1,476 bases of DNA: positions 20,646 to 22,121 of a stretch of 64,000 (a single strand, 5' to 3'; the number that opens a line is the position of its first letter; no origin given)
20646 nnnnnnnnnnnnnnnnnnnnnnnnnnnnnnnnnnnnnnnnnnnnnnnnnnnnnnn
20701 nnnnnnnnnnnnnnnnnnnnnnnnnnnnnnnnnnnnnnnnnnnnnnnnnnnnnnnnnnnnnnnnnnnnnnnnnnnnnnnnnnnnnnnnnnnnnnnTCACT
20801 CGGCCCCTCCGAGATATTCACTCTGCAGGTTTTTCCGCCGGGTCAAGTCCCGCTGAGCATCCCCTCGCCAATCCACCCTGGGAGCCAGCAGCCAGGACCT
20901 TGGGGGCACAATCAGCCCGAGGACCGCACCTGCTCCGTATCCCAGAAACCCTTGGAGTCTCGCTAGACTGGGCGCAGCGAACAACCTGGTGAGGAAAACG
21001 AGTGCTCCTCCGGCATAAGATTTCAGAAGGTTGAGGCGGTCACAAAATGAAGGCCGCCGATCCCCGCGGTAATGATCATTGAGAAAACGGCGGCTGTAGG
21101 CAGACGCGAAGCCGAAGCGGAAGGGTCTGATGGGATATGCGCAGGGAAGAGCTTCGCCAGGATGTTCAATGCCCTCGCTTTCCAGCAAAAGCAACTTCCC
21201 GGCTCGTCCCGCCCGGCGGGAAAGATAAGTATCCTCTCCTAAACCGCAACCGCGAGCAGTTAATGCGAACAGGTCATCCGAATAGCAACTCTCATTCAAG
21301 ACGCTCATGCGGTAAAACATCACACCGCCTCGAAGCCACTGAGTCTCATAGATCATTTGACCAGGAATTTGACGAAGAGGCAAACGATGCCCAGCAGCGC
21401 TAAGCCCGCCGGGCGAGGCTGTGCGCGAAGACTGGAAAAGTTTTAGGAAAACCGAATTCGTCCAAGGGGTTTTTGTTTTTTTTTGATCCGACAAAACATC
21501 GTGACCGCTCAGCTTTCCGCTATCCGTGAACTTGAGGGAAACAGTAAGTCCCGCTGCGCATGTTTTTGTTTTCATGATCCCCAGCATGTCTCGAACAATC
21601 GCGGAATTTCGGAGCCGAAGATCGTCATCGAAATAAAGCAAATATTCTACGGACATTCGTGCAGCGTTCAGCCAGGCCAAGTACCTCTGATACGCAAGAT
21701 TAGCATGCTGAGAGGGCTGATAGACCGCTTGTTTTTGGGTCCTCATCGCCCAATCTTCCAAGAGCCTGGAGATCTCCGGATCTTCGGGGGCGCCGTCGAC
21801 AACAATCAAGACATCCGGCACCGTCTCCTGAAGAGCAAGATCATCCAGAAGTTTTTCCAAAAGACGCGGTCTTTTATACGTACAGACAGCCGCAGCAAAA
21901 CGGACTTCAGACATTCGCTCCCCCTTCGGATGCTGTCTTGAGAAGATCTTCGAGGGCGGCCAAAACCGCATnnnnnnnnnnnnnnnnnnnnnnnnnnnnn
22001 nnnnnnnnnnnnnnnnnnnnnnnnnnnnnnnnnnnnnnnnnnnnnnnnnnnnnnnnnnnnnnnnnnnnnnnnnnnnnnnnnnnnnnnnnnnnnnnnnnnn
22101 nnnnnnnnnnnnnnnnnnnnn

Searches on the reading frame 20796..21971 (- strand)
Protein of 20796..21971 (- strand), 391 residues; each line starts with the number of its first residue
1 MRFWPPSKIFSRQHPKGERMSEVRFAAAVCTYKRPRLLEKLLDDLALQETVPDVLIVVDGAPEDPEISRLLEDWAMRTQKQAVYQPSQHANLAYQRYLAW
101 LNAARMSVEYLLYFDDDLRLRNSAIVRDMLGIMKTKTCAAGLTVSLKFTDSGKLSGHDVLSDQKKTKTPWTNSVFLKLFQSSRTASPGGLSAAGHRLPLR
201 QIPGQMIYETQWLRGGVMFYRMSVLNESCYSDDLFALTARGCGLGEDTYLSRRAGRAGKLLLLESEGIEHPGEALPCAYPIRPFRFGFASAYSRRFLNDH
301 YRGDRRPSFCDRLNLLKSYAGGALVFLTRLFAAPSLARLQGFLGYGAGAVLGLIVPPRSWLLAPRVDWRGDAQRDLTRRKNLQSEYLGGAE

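Call 5: search_protein_families(library=pfam, proteins=[window:20796-21971:-], max_evalue=0.01)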
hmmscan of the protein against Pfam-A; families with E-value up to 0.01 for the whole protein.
window:20796-21971:- (391 aa): 0 families

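Call 6: search_protein_families(library=ncbifam, proteins=[window:20796-21971:-], max_evalue=0.001)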
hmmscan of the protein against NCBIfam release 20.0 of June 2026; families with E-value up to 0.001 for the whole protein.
window:20796-21971:- (391 aa): 2 families
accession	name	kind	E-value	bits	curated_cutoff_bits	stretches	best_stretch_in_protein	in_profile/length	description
NF050113.1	gal_furan_GlfT1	equivalog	1.6e-06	27.6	330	1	26-139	2-111/290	galactofuranosyltransferase GlfT1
NF038299.1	EPS_HpsN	equivalog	0.00034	19.7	425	1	28-126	6-100/317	hormogonium polysaccharide biosynthesis glycosyltransferase HpsN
